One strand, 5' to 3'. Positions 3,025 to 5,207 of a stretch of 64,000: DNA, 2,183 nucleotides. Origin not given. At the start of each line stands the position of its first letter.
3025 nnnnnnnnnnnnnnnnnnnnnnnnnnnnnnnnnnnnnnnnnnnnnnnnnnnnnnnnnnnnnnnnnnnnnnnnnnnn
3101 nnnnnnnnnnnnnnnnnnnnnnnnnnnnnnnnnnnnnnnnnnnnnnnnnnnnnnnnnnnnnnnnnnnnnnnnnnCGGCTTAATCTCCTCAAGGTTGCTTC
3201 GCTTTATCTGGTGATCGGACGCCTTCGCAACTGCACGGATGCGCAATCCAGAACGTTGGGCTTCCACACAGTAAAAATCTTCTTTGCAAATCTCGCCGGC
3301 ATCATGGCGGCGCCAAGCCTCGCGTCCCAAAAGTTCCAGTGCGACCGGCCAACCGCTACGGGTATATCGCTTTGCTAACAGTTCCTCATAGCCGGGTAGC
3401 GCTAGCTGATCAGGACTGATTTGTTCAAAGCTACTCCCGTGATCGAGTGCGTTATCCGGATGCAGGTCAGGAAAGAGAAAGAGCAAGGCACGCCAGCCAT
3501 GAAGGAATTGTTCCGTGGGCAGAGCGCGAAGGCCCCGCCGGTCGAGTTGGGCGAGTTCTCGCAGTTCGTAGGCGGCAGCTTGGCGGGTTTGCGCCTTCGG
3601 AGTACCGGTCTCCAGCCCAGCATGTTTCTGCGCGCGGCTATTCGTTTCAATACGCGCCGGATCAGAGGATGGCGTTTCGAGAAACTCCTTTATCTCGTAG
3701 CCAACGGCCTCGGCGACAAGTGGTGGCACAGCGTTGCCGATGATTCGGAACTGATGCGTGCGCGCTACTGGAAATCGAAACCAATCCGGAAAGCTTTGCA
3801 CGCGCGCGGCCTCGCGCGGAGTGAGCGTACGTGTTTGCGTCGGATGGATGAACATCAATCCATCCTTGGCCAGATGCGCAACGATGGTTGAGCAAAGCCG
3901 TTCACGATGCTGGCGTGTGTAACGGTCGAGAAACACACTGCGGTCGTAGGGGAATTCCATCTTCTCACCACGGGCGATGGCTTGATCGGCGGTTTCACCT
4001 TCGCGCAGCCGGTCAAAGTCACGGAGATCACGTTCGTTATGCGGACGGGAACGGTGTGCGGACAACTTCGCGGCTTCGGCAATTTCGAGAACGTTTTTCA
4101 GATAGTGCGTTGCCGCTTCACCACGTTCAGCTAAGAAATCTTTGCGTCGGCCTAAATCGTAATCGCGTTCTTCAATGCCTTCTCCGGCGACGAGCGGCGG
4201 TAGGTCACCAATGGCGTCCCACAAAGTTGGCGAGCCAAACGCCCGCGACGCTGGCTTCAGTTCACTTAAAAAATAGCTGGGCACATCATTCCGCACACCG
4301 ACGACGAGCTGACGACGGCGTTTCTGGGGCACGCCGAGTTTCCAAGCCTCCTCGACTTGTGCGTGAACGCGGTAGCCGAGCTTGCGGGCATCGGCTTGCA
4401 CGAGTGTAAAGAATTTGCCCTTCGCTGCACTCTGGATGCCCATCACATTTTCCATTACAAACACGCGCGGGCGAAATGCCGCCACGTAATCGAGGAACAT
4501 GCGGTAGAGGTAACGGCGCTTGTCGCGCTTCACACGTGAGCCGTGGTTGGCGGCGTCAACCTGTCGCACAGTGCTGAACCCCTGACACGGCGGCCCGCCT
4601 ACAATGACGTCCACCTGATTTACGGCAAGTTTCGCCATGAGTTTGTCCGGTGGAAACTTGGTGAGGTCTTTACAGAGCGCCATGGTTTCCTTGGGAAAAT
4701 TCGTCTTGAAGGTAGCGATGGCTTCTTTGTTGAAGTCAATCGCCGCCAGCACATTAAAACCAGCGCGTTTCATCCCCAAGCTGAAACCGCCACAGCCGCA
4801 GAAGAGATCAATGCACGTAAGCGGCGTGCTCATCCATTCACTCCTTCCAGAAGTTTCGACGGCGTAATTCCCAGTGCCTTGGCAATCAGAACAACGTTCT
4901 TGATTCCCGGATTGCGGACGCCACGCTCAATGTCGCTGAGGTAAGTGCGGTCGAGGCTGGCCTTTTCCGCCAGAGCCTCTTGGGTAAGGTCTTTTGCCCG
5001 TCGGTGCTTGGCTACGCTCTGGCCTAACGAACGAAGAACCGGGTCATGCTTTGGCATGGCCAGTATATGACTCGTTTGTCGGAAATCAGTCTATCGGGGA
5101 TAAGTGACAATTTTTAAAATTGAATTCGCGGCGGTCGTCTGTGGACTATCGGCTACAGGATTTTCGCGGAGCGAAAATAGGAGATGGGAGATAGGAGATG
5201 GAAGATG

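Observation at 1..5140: XRE - Dcm - GHKL ATPase - two unknown genes: a tightly coupled operon that looks like an uncharacterised methylation-linked defence module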

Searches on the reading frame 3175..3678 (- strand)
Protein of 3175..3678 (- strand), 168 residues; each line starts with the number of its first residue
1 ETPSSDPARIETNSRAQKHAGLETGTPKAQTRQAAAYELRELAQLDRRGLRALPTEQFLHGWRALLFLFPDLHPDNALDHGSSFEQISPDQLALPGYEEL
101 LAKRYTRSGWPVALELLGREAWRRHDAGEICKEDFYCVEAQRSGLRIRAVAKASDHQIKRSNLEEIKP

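Call 44: search_protein_families(library=pfam, proteins=[window:3175-3678:-], max_evalue=10)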
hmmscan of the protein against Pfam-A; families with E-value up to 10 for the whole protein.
seq(168 aa): 0 families

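Call 83: search_solved_structures(query=window:3175-3678:-, max_evalue=10)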
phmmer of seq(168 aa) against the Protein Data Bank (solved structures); distinct sequences matched with E-value up to 10: 1.
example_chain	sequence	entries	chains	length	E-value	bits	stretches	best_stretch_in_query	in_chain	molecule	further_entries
8otz_C1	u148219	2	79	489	0.98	12.7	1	53-124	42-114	Tektin-5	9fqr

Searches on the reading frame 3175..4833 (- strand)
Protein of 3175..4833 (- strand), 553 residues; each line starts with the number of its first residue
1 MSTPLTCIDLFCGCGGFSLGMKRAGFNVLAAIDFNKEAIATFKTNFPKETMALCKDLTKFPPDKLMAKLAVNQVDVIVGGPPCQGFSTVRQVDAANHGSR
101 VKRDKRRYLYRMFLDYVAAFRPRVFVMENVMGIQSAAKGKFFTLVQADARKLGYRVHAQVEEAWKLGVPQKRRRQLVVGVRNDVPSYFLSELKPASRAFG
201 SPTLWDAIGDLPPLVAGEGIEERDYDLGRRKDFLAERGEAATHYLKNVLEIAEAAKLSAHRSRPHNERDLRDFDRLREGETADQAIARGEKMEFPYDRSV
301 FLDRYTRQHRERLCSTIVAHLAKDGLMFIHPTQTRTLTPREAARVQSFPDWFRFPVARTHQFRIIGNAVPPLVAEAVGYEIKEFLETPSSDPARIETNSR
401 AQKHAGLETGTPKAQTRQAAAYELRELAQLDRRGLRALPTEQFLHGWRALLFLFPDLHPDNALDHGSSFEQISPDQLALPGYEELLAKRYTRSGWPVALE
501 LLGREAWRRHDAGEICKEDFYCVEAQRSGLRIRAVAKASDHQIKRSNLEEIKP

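Call 5: search_protein_families(library=pfam, proteins=[window:3175-4833:-], max_evalue=0.1)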
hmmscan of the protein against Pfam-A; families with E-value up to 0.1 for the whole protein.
window:3175-4833:- (553 aa): 3 families
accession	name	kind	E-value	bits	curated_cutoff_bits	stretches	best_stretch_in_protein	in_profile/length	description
PF00145.23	DNA_methylase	-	2.7e-63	214.8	22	1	6-382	2-323/324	C-5 cytosine-specific DNA methylase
PF09445.16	Methyltransf_15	-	2.4e-05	24.4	22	1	7-91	4-89/165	RNA cap guanine-N2 methyltransferase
PF03848.20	TehB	-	0.054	13.4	20.4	1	4-52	31-78/193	Tellurite resistance protein TehB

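Call 6: search_protein_families(library=padloc, proteins=[window:3175-4833:-], max_evalue=0.1)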
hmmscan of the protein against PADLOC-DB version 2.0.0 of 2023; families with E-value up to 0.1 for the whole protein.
window:3175-4833:- (553 aa): 63 families (the best 25 are shown)
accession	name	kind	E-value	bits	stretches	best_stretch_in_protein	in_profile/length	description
PDLC03326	MTase_II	-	2.6e-92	308.1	1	3-398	3-389/412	Type II methyltransferase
PDLC03234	MTase_II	-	4.4e-91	304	1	4-387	4-368/375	Type II methyltransferase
PDLC03378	MTase_II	-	3.2e-84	281.1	1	5-387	3-332/344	Type II methyltransferase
PDLC02648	DrmMII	-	2.6e-81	271.8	1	4-385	21-451/468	DrmMII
PDLC00033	DruM2|DruM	-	1.2e-77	259.7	1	4-386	21-365/368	DNA cytosine methylase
PDLC02649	DrmMII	-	6.7e-76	253.9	2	65-386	107-419/422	DrmMII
PDLC02656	DrmMII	-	1.3e-67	226.8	2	247-400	324-484/491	DrmMII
PDLC03237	MTase_II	-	2.7e-61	205.6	2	5-184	794-972/1036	Type II methyltransferase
PDLC03232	MTase_II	-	4.6e-59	198.4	2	71-386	130-461/465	Type II methyltransferase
PDLC03272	MTase_II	-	4.7e-58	195.2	1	5-392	75-397/407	Type II methyltransferase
PDLC00026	DruM2|DruM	-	2.4e-54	183.2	1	4-390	4-323/336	DNA cytosine methylase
PDLC00027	DruM2|DruM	-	1.6e-46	157.3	2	6-188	13-179/361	DNA cytosine methylase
PDLC00031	DruM2|DruM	-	4.2e-46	155.7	2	7-189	14-180/361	DNA cytosine methylase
PDLC03231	MTase_II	-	6.3e-44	148.6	2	255-381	329-462/488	Type II methyltransferase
PDLC03279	MTase_II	-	1.4e-43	147.1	1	7-382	5-350/587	Type II methyltransferase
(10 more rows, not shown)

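Call 7: search_protein_families(library=ncbifam, proteins=[window:3175-4833:-], max_evalue=0.1)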
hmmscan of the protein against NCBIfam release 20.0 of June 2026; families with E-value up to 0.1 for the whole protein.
window:3175-4833:- (553 aa): 10 families
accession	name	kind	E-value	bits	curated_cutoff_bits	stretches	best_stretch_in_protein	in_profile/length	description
TIGR00675.1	dcm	superfamily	4.4e-54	184.3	100.65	1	8-380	2-328/329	DNA (cytosine-5-)-methyltransferase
NF007772.0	PRK10458.1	subfamily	1.2e-17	63.6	710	2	6-184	90-290/472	DNA cytosine methylase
NF002910.0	PRK03522.2-3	equivalog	0.0043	16.1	558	1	6-87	237-322/383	23S rRNA (uracil(747)-C(5))-methyltransferase RlmC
TIGR00536.1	hemK_fam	subfamily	0.0059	15.7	115.5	1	7-82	118-191/286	HemK family protein methyltransferase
NF047732.1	tRNAMtaseTrm5bMeth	equivalog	0.0061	15.6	500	1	7-46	202-239/337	tRNA (guanine(37)-N1)-methyltransferase Trm5b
NF002909.0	PRK03522.2-1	equivalog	0.0072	15.5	553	1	4-55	233-283/374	23S rRNA (uracil(747)-C(5))-methyltransferase RlmC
NF009639.0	PRK13168.1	equivalog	0.0098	14.8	458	1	8-85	305-382/446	23S rRNA (uracil(1939)-C(5))-methyltransferase RlmD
TIGR00479.1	rumA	equivalog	0.048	12.5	183.55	1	7-85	297-375/432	23S rRNA (uracil(1939)-C(5))-methyltransferase RlmD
NF041820.1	daptide_MTase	equivalog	0.052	13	175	0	8-58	41-90/243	daptide-type RiPP biosynthesis methyltransferase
TIGR02085.1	meth_trns_rumB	equivalog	0.066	12.2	429.5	1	8-44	238-273/374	23S rRNA (uracil(747)-C(5))-methyltransferase RlmC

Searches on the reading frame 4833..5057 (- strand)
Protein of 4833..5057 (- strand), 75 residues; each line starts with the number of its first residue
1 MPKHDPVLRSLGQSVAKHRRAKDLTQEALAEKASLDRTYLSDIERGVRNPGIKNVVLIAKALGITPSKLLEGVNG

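Call 5: search_protein_families(library=pfam, proteins=[window:4833-5057:-], max_evalue=0.1)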
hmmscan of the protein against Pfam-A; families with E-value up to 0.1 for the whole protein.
window:4833-5057:- (75 aa): 8 families
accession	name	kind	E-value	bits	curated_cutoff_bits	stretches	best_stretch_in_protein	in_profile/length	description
PF01381.28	HTH_3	-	5.7e-16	58.7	23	1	17-69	3-55/55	Helix-turn-helix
PF12844.13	HTH_19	-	1.9e-11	44.1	30.2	1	12-74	1-63/64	Helix-turn-helix domain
PF13560.12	HTH_31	-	8.1e-10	39.3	27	1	11-67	2-59/64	Helix-turn-helix domain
PF05979.17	DUF896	-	0.00044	20.5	24.2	1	16-69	10-63/64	Bacterial protein of unknown function (DUF896)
PF13443.12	HTH_26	-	0.0018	19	22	1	20-71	7-59/63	Cro/C1-type HTH DNA-binding domain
PF13744.12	HTH_37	-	0.0038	17.4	27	1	11-46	19-54/80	Helix-turn-helix domain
PF13413.12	HTH_25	-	0.0077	16.5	24.6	1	17-46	4-33/62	Helix-turn-helix domain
PF13693.12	HTH_35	-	0.057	13.9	25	1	20-69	12-58/75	Winged helix-turn-helix DNA-binding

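Call 6: search_protein_families(library=padloc, proteins=[window:4833-5057:-], max_evalue=0.1)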
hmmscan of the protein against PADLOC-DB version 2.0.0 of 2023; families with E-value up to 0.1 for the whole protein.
window:4833-5057:- (75 aa): 20 families
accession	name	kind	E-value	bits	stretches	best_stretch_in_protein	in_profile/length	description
PDLC03665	Control_protein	-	1.1e-19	68.4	1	11-71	9-70/77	control protein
PDLC03664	Control_protein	-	1.6e-12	45.7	1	8-69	11-72/74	control protein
PDLC03668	Control_protein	-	2.2e-12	45.3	1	15-65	13-63/79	control protein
PDLC02926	HTH_VI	-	2.8e-12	44.7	1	11-70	2-61/92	-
PDLC04142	capH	-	5.6e-12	44.7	1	10-71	6-67/103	capH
PDLC03666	Control_protein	-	1.6e-11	42.5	1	11-68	7-64/77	control protein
PDLC03671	Control_protein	-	6.1e-10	37.2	1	11-70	15-74/84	control protein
PDLC03954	RmrA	-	1.7e-06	25.2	1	12-71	12-71/380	-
PDLC04775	PDC-M69A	-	8.6e-06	24.2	1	9-71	6-68/113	-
PDLC03536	REase_II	-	1.6e-05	22.7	1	11-71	11-71/237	Type II restriction enzyme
PDLC03952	RmrA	-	2.7e-05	21.2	1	14-63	26-75/395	-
PDLC03953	RmrA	-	8.6e-05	19.9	1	16-64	11-59/373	-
PDLC03949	RmrA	-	0.00012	19.1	1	19-66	11-58/363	-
PDLC03951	RmrA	-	0.00015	18.8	1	13-71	11-69/400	-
PDLC03947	RmrA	-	0.00033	17.6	1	11-62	12-63/383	-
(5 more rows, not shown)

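Call 7: search_protein_families(library=ncbifam, proteins=[window:4833-5057:-], max_evalue=0.1)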
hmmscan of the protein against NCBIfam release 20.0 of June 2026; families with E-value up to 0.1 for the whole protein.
window:4833-5057:- (75 aa): 16 families
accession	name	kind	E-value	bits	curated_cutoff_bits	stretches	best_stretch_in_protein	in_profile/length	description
TIGR03070.1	couple_hipB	subfamily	9.5e-10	38.3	71.65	1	10-64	2-56/58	type II toxin-antitoxin system Y4mF family antitoxin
NF006015.0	PRK08154.1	subfamily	5.3e-09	35.7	204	1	3-71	23-91/314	anaerobic benzoate catabolism transcriptional regulator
NF041951.1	phage_RstR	subfamily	1.6e-08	34.8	80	1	11-69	3-61/108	RstR family transcriptional repressor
NF010465.0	PRK13890.1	equivalog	5.1e-07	29.8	96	1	20-71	15-66/121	conjugal transfer protein TrbA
NF047948.1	male_kill_WMK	equivalog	2.5e-06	27.2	300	1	10-70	5-65/300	WO male-killing family protein Wmk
NF046032.1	TransRegSlrRBacil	equivalog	3.4e-06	27.2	250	1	12-69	3-61/149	HTH-type transcriptional regulator SlrR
TIGR00270.2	TIGR00270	equivalog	4e-05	23.5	110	1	12-65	77-130/159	multiprotein bridging factor aMBF1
NF007257.0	PRK09706.1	subfamily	0.00016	21.5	101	1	10-72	5-67/135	transcriptional repressor DicA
NF038139.1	Reg_Aceta_RamB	equivalog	0.00083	18.1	700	1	12-64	4-56/465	acetate metabolism transcriptional regulator RamB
NF041677.1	trans_regClgR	equivalog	0.0012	19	170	1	10-72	8-70/113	transcriptional regulator ClgR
NF002711.0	PRK02539.1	equivalog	0.0042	17.1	112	1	15-69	12-66/85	DUF896 family protein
NF007408.0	PRK09943.1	equivalog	0.0042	16.7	211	1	10-68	7-65/185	HTH-type transcriptional regulator PuuR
NF041493.1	MobT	equivalog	0.029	13.2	600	1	17-51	3-37/383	MobT family relaxase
NF002422.0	PRK01546.1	equivalog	0.033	14.2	143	1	15-69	13-67/79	hypothetical protein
NF003158.0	PRK04132.1-3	equivalog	0.053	10.6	1750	1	11-72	405-466/1437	replication factor C small subunit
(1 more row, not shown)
